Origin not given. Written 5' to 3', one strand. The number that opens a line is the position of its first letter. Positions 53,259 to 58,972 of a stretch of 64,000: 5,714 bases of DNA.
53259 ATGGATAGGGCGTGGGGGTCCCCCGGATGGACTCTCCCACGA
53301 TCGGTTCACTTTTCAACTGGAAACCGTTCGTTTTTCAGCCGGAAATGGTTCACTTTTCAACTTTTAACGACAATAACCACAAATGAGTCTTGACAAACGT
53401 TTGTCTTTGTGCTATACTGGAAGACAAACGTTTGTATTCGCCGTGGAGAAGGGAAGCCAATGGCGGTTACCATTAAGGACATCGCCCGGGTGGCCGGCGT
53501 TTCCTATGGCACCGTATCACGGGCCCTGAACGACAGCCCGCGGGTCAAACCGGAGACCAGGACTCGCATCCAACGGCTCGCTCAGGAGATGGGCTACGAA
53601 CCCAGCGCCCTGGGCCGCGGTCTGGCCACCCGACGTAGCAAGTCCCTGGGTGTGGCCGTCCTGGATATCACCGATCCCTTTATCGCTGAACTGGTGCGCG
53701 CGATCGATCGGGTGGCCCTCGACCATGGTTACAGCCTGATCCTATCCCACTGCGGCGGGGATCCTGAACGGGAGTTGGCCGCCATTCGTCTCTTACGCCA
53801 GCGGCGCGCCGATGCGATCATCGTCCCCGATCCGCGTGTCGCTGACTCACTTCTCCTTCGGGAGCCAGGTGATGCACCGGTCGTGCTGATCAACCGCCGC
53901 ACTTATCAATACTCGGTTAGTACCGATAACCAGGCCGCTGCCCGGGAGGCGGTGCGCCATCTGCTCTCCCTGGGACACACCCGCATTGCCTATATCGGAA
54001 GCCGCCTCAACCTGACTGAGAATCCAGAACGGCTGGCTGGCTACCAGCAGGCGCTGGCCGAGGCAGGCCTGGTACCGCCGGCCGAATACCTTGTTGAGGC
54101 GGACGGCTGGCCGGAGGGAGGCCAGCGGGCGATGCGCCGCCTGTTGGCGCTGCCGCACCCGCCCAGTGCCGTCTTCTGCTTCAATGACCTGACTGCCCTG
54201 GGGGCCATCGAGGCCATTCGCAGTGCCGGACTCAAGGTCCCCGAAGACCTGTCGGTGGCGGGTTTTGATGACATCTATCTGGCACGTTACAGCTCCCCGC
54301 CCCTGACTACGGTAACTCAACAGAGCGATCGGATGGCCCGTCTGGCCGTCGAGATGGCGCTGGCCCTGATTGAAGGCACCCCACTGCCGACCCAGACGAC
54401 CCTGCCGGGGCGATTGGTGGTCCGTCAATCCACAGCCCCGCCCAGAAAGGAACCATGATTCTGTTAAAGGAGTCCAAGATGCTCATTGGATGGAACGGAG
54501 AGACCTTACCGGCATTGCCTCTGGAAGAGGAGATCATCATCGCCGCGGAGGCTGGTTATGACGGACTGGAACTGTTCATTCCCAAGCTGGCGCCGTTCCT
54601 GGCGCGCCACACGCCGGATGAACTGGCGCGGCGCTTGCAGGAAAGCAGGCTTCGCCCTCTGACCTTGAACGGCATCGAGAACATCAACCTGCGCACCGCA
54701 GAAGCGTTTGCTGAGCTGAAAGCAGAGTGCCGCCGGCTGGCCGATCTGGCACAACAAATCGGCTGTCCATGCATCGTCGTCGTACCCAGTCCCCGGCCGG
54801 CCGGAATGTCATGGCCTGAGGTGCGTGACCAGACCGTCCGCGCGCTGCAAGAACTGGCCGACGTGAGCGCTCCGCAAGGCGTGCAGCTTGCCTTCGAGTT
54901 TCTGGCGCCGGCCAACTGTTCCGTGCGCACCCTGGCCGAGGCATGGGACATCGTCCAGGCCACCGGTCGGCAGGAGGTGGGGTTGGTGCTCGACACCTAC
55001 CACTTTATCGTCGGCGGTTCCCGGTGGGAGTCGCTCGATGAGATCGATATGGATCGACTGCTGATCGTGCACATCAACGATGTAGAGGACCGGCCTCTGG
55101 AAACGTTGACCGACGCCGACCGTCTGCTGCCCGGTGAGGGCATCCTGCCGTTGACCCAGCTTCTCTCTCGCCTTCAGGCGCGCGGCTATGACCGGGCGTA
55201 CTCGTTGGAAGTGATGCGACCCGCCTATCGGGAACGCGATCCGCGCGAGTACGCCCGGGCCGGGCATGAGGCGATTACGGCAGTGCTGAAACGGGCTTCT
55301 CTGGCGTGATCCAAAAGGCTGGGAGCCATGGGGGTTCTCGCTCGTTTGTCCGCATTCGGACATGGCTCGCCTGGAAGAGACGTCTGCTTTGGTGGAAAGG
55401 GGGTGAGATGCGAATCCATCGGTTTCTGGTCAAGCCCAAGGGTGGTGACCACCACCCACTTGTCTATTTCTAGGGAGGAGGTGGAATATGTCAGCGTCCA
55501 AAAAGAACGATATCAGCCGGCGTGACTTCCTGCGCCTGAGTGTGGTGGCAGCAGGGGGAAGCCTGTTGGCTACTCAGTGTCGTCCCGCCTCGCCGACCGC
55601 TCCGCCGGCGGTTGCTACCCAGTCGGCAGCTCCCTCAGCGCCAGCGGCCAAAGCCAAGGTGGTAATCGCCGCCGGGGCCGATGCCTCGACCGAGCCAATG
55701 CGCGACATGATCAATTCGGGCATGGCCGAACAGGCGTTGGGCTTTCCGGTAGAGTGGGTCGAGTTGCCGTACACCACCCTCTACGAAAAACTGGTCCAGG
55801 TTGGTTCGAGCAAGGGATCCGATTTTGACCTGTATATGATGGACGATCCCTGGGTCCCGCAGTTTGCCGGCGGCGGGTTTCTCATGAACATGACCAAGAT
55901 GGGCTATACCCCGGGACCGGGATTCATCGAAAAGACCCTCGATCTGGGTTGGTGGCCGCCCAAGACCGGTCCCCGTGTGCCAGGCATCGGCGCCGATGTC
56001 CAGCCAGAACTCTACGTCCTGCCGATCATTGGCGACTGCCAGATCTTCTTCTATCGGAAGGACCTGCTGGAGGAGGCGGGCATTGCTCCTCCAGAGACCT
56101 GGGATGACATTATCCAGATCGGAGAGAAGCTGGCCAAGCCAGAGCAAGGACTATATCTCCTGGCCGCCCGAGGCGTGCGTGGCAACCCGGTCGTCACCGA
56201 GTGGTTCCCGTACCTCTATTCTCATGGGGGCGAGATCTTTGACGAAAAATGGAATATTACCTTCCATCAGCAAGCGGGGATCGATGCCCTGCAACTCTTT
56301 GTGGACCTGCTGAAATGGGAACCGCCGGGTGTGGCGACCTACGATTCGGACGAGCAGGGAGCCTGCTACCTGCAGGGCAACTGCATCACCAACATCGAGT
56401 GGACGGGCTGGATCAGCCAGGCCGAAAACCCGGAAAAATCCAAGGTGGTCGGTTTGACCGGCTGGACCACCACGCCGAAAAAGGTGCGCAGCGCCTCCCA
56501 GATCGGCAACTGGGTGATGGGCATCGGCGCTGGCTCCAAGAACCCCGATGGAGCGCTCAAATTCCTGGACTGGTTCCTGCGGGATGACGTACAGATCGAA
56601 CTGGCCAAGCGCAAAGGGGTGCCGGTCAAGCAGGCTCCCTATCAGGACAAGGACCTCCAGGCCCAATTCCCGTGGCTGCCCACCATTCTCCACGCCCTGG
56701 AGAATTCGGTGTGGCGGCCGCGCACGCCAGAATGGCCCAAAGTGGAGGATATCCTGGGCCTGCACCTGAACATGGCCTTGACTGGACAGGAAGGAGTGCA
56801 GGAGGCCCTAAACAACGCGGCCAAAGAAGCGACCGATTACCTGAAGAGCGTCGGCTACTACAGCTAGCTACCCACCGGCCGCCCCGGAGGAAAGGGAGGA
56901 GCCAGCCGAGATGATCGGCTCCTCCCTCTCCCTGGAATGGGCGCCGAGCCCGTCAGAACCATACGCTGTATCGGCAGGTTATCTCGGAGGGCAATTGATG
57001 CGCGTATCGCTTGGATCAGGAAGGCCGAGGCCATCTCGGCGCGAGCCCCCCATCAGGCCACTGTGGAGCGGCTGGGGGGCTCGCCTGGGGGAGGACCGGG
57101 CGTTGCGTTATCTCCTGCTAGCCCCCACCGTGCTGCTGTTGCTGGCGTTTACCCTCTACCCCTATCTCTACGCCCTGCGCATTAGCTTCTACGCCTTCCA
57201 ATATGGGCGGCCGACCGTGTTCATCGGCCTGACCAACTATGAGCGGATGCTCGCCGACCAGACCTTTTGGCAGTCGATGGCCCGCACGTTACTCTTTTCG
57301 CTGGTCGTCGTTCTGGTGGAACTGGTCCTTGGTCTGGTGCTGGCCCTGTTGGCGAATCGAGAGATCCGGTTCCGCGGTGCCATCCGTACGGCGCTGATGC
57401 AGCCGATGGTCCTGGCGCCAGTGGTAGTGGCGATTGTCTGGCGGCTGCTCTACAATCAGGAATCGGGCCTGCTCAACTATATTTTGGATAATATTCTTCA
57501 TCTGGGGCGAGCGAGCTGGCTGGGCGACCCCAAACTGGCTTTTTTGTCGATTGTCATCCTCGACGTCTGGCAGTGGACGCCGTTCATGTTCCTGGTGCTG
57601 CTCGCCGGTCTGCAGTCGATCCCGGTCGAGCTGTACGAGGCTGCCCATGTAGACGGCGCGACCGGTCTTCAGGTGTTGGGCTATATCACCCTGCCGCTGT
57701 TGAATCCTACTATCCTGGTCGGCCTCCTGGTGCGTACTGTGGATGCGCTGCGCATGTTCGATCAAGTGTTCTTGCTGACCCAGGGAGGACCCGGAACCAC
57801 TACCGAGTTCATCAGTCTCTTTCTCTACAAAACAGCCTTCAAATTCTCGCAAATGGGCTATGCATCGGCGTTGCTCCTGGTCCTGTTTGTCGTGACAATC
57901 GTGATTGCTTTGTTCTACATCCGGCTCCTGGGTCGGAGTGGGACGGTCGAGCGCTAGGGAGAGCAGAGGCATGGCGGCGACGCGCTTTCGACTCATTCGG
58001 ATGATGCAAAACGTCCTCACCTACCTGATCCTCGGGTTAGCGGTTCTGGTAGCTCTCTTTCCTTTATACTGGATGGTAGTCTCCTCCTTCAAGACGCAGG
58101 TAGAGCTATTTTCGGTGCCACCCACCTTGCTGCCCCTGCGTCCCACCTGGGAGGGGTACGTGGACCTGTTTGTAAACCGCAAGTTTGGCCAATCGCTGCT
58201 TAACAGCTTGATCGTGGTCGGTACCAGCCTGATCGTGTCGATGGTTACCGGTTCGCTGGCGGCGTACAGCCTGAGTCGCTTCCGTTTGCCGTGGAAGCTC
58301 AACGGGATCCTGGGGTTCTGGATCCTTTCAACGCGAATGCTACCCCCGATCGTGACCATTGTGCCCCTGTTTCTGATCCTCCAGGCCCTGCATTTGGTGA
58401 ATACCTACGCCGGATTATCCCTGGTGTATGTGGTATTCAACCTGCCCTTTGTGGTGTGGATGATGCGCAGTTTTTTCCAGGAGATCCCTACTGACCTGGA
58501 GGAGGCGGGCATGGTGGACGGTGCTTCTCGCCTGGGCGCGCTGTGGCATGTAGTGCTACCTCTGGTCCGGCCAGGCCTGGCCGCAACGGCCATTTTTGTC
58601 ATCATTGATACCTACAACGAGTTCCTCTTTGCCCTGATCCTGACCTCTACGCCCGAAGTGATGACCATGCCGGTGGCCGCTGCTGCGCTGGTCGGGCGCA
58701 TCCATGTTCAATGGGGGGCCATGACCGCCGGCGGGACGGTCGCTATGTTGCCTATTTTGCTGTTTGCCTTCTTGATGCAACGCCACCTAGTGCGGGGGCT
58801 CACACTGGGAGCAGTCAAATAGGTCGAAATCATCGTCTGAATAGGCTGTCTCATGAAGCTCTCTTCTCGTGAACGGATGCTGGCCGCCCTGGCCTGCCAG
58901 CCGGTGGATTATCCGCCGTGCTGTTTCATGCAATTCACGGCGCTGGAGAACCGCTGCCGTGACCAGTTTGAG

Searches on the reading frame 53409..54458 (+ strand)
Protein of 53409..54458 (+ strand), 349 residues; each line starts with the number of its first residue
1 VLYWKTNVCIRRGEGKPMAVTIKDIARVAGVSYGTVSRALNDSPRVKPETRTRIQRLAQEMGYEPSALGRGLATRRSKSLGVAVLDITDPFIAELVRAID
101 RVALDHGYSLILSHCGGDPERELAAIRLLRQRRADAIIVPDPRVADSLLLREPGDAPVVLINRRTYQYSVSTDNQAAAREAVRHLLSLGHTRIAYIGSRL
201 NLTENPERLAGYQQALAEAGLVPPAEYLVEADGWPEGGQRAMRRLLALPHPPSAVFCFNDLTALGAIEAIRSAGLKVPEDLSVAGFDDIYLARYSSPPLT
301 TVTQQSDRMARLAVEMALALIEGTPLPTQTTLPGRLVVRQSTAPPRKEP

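Call 5: search_protein_families(library=pfam, proteins=[window:53409-54458:+], max_evalue=0.01)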
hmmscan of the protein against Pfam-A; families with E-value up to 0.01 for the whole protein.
window:53409-54458:+ (349 aa): 6 families
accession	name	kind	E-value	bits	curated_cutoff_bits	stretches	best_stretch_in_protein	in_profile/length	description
PF13377.12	Peripla_BP_3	-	3.1e-42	144.9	26.5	1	182-342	1-167/167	Periplasmic binding protein-like domain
PF00532.27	Peripla_BP_1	-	7.8e-30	104.7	22.2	1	78-289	2-226/281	Periplasmic binding proteins and sugar binding domain of LacI family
PF13407.12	Peripla_BP_4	-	1.7e-17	64.2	35.1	1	81-324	2-257/258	Periplasmic binding protein domain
PF00356.27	LacI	-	6.6e-17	61.5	27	1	21-66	1-46/46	Bacterial regulatory proteins, lacI family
PF12802.13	MarR_2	-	0.00077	20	27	1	13-41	17-42/61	MarR family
PF13545.12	HTH_Crp_2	-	0.007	16.8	27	0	17-42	20-45/70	Crp-like helix-turn-helix domain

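Call 6: search_protein_families(library=ncbifam, proteins=[window:53409-54458:+], max_evalue=0.01)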
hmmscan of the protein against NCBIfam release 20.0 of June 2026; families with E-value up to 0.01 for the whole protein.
window:53409-54458:+ (349 aa): 20 families
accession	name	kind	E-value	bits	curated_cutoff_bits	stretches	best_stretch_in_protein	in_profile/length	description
NF008269.0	PRK11041.1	equivalog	2.8e-70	237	436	1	18-346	8-341/342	DNA-binding transcriptional regulator CytR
NF007706.0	PRK10401.1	equivalog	6.5e-70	236.1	555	1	20-341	2-328/346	HTH-type transcriptional regulator GalS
NF007743.0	PRK10423.1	equivalog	1.5e-66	224.7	531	1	20-341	2-329/330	ribose operon transcriptional repressor RbsR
NF007979.0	PRK10703.1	equivalog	3.7e-64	217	501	1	20-342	2-331/341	HTH-type transcriptional repressor PurR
NF008002.0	PRK10727.1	equivalog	3e-63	214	557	1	20-346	2-333/341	HTH-type transcriptional regulator GalR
NF047341.1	lactose_RbsR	equivalog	3.6e-60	204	382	1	20-343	3-329/331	ribose utilization transcriptional repressor RbsR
NF007075.0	PRK09526.1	subfamily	2.1e-54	184.8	340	1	18-347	4-336/358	LacI family DNA-binding transcriptional regulator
TIGR01481.1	ccpA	equivalog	3.1e-54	184.6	442.35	1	18-342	1-329/330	catabolite control protein A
NF051853.1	TransRegUriRCory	equivalog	6.2e-50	170.2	550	1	21-343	2-325/327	transcriptional regulator UriR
NF052440.1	TransRegGNTRPSEAE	equivalog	7.2e-49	166.6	400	1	19-342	5-333/333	HTH-type transcriptional regulator GntR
TIGR02417.1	fruct_sucro_rep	subfamily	9e-43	146.7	389.55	1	21-340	1-327/327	D-fructose-responsive transcription factor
NF007449.0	PRK10014.1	subfamily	9.7e-41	139.9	310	1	20-338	7-340/342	Mal regulon transcriptional regulator MalI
NF011563.0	PRK14987.1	equivalog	1.7e-35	122.9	433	1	21-324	7-312/331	gluconate operon transcriptional repressor GntR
NF008452.0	PRK11303.1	equivalog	2.2e-34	119.1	385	1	21-325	2-312/332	catabolite repressor/activator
NF047913.1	TransRegIdnR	equivalog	9.2e-33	113.9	500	1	19-326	5-314/331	DNA-binding transcriptional regulator IdnR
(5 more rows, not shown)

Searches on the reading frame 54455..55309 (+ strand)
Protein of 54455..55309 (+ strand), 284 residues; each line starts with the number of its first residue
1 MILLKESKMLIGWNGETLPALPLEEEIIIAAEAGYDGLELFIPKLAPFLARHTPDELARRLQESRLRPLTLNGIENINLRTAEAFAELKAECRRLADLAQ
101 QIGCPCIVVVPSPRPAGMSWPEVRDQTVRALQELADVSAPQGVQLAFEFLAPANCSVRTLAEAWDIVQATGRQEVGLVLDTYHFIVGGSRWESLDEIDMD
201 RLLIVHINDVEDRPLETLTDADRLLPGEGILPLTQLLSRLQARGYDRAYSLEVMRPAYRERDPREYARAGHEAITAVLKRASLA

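Call 5: search_protein_families(library=pfam, proteins=[window:54455-55309:+], max_evalue=0.01)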
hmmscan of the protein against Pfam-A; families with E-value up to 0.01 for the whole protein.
window:54455-55309:+ (284 aa): 1 family
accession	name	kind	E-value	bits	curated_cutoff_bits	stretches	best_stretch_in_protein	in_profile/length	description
PF01261.30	AP_endonuc_2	-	1.8e-37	129.8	31.1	1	29-273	3-245/249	Xylose isomerase-like TIM barrel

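Call 6: search_protein_families(library=ncbifam, proteins=[window:54455-55309:+], max_evalue=0.01)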
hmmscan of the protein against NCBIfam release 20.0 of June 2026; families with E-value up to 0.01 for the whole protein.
window:54455-55309:+ (284 aa): 9 families
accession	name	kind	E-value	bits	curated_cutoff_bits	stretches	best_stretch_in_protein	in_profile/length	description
NF042435.1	DhshikDhtase_QuiC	equivalog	7.1e-17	61.1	1200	1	24-272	15-259/635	3-dehydroshikimate dehydratase QuiC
TIGR03234.1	OH-pyruv-isom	equivalog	1.6e-12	47.3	353.45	1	21-253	14-240/254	hydroxypyruvate isomerase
NF041099.2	keto_glucon_epim_IolO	equivalog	5e-12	45.7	300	1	94-254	97-247/269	5-keto-L-gluconate epimerase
TIGR04379.1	myo_inos_iolE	equivalog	5.1e-11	42.6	290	1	22-277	24-289/290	myo-inosose-2 dehydratase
NF007360.0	PRK09856.1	equivalog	6.2e-11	42.3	305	1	99-280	99-273/276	fructoselysine 3-epimerase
NF051856.1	PsicseEpim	equivalog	1.1e-06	28.7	300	1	121-251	123-243/287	D-psicose 3-epimerase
NF043033.1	OxoTetrIsom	equivalog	3.8e-06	26.9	325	1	28-213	22-207/251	2-oxo-tetronate isomerase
NF041277.1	coba_remo_CbiR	equivalog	5.7e-05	22.7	105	1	87-254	82-235/249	cobamide remodeling phosphodiesterase CbiR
NF002198.0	PRK01060.1-3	equivalog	0.0058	16.3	244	1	157-212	144-199/253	deoxyribonuclease IV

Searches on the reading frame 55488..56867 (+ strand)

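Call 5: search_protein_families(library=pfam, proteins=[window:55488-56867:+], max_evalue=0.01)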
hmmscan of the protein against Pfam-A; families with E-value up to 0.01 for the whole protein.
window:55488-56867:+ (459 aa): 3 families
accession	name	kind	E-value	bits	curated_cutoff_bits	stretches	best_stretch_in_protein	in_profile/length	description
PF01547.30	SBP_bac_1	-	1.5e-33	117.5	26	1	85-369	23-306/307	Bacterial extracellular solute-binding protein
PF13416.11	SBP_bac_8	-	1.5e-20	74.6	27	1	81-392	8-273/279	Bacterial extracellular solute-binding protein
PF10518.14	TAT_signal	-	0.0015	18.8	22.7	1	8-28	1-21/21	TAT (twin-arginine translocation) pathway signal sequence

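Call 6: search_protein_families(library=ncbifam, proteins=[window:55488-56867:+], max_evalue=0.01)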
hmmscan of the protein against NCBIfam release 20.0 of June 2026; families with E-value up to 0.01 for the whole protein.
window:55488-56867:+ (459 aa): 7 families
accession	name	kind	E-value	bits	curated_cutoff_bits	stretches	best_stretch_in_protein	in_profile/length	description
NF007011.0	PRK09474.1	equivalog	3.5e-08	32.7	291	1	170-447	124-393/396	maltose/maltodextrin ABC transporter substrate-binding protein MalE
TIGR03850.1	bind_CPR_0540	equivalog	4e-06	25.7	299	1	174-230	150-206/437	carbohydrate ABC transporter substrate-binding protein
TIGR03851.1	chitin_NgcE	equivalog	5.1e-05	22.4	399.65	1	172-227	150-203/450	N-acetylglucosamine/diacetylchitobiose ABC transporter substrate-binding protein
NF007048.0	PRK09501.1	equivalog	0.00028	19.9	582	1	276-381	200-296/348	spermidine/putrescine ABC transporter substrate-binding protein PotD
NF008211.0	PRK10974.1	equivalog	0.00056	18.6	411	1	174-452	137-431/439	sn-glycerol-3-phosphate ABC transporter substrate-binding protein UgpB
NF007962.0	PRK10682.1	equivalog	0.0018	17.4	636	1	279-373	218-309/370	spermidine/putrescine ABC transporter substrate-binding protein PotF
TIGR01409.1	TAT_signal_seq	domain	0.0078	16.5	16.7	0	9-41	1-27/29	twin-arginine translocation signal domain-containing protein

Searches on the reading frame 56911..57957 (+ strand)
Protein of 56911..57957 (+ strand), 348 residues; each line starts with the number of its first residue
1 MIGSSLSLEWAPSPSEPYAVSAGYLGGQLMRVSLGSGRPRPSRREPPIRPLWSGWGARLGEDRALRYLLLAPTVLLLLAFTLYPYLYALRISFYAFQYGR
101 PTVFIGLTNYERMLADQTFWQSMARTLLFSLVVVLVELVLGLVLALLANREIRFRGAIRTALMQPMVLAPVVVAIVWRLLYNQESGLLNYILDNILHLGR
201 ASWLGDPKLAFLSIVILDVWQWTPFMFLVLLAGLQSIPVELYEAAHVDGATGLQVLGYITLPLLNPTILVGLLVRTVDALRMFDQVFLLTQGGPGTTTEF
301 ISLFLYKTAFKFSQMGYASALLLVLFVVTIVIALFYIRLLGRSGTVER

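Call 5: search_protein_families(library=pfam, proteins=[window:56911-57957:+], max_evalue=0.01)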
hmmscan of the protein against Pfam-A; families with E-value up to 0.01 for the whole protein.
window:56911-57957:+ (348 aa): 1 family
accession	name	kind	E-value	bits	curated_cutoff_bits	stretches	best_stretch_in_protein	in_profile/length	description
PF00528.27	BPD_transp_1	-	8.1e-17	62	26.4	1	139-336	3-175/184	Binding-protein-dependent transport system inner membrane component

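Call 6: search_protein_families(library=ncbifam, proteins=[window:56911-57957:+], max_evalue=0.01)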
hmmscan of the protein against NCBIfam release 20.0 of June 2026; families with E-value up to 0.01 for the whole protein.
window:56911-57957:+ (348 aa): 25 families
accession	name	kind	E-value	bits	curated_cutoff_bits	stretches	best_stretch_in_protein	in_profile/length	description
NF007852.0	PRK10561.1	equivalog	1.8e-31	110.1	335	1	63-339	11-287/295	sn-glycerol-3-phosphate ABC transporter permease UgpA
NF040931.1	ABC_arch_GlcT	equivalog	6.2e-30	104.8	360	1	72-335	4-270/278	glucose ABC transporter permease GlcT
NF008232.0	PRK10999.1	equivalog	1.9e-29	102.8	392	1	102-339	262-514/520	maltose ABC transporter permease MalF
TIGR01581.1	Mo_ABC_porter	hypoth_equivalog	8.1e-13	48.4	210.3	1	111-331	11-221/225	ABC transporter permease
TIGR00969.1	3a0106s02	subfamily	9.1e-13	48.3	240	1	106-338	46-267/272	sulfate ABC transporter permease subunit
NF011624.0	PRK15050.1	equivalog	2.1e-12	46.8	247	1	63-337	21-283/297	2-aminoethylphosphonate ABC transporter permease subunit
TIGR03262.1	PhnU2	equivalog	9e-12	44.4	593.25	1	68-274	5-196/546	putative 2-aminoethylphosphonate ABC transporter permease subunit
TIGR02141.1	modB_ABC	equivalog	2.2e-11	43.8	182.6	1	126-337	3-202/208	molybdate ABC transporter permease subunit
TIGR02140.1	permease_CysW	equivalog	8.7e-11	41.8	329.1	1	104-332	30-251/261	sulfate ABC transporter permease subunit CysW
NF006939.0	PRK09421.1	equivalog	2.2e-10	40.3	262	1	117-335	6-212/230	molybdate ABC transporter permease subunit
NF007044.0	PRK09497.1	equivalog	3.5e-09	36.5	348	1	67-338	9-273/285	spermidine/putrescine ABC transporter permease PotB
NF008620.0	PRK11602.1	equivalog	3.5e-09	36.3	442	1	106-332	49-268/291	sulfate/thiosulfate ABC transporter permease CysW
NF040839.1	tungstate_WtpB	equivalog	6.5e-08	32.5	340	1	109-337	32-243/251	tungstate ABC transporter permease WtpB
TIGR02139.1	permease_CysT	equivalog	3.6e-07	30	246.1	1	105-337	34-255/265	sulfate ABC transporter permease subunit CysT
TIGR03226.1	PhnU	equivalog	6.7e-07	29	283.45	1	63-339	41-303/311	2-aminoethylphosphonate ABC transporter permease subunit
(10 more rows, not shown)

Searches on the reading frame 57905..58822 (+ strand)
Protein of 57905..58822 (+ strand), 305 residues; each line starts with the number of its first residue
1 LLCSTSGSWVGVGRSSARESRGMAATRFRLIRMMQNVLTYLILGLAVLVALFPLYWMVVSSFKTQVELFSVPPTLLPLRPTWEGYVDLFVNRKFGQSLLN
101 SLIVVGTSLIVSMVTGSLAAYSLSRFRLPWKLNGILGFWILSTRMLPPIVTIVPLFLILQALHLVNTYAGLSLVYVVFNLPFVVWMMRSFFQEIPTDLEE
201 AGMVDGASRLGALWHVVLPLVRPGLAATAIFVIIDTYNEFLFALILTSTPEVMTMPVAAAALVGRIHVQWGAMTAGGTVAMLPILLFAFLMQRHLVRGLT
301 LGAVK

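Call 5: search_protein_families(library=pfam, proteins=[window:57905-58822:+], max_evalue=0.01)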
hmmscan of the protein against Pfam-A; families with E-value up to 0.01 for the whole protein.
window:57905-58822:+ (305 aa): 1 family
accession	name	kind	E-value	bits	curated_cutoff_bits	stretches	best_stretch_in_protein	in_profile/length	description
PF00528.27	BPD_transp_1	-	5.3e-19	69.1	26.4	1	113-299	2-182/184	Binding-protein-dependent transport system inner membrane component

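Call 6: search_protein_families(library=ncbifam, proteins=[window:57905-58822:+], max_evalue=0.01)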
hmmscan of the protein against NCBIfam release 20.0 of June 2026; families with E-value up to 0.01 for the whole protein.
window:57905-58822:+ (305 aa): 23 families
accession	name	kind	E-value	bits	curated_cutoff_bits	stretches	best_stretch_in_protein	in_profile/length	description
NF040932.1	ABC_arch_GlcU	equivalog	8.4e-46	156.8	340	1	36-300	2-265/272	glucose ABC transporter permease GlcU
NF008210.0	PRK10973.1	equivalog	2.4e-31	109.5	297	1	35-299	8-276/281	sn-glycerol-3-phosphate ABC transporter permease UgpE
NF008231.0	PRK10998.1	equivalog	1.1e-23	84.3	261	1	98-305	85-295/296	maltose ABC transporter permease MalG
NF007047.0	PRK09500.1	equivalog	2e-13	50.6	326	1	44-244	12-204/257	spermidine/putrescine ABC transporter permease PotC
NF011624.0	PRK15050.1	equivalog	1.5e-12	47.3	247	1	160-293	153-283/297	2-aminoethylphosphonate ABC transporter permease subunit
TIGR01581.1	Mo_ABC_porter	hypoth_equivalog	1.8e-11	44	210.3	1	86-257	11-192/225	ABC transporter permease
NF007044.0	PRK09497.1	equivalog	2.4e-09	37.1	348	1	33-294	6-276/285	spermidine/putrescine ABC transporter permease PotB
TIGR02141.1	modB_ABC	equivalog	5.2e-09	36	182.6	1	101-263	3-177/208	molybdate ABC transporter permease subunit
TIGR02139.1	permease_CysT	equivalog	6.4e-09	35.8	246.1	1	156-267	120-230/265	sulfate ABC transporter permease subunit CysT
NF043073.1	MMSYN1_0195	equivalog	1.5e-08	33.3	1250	1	47-230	14-190/1021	spermidine/putrescine ABC transporter permease/substrate-binding protein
TIGR03226.1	PhnU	equivalog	1.1e-07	31.7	283.45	1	164-276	175-285/311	2-aminoethylphosphonate ABC transporter permease subunit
TIGR00969.1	3a0106s02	subfamily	2e-07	30.7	240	1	162-246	137-221/272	sulfate ABC transporter permease subunit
NF040839.1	tungstate_WtpB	equivalog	1.3e-06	28.3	340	1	82-296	30-248/251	tungstate ABC transporter permease WtpB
TIGR02140.1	permease_CysW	equivalog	2e-06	27.5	329.1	1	82-283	33-245/261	sulfate ABC transporter permease subunit CysW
NF008208.0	PRK10971.1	equivalog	3e-06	26.9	415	1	82-246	44-217/277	sulfate/thiosulfate ABC transporter permease CysT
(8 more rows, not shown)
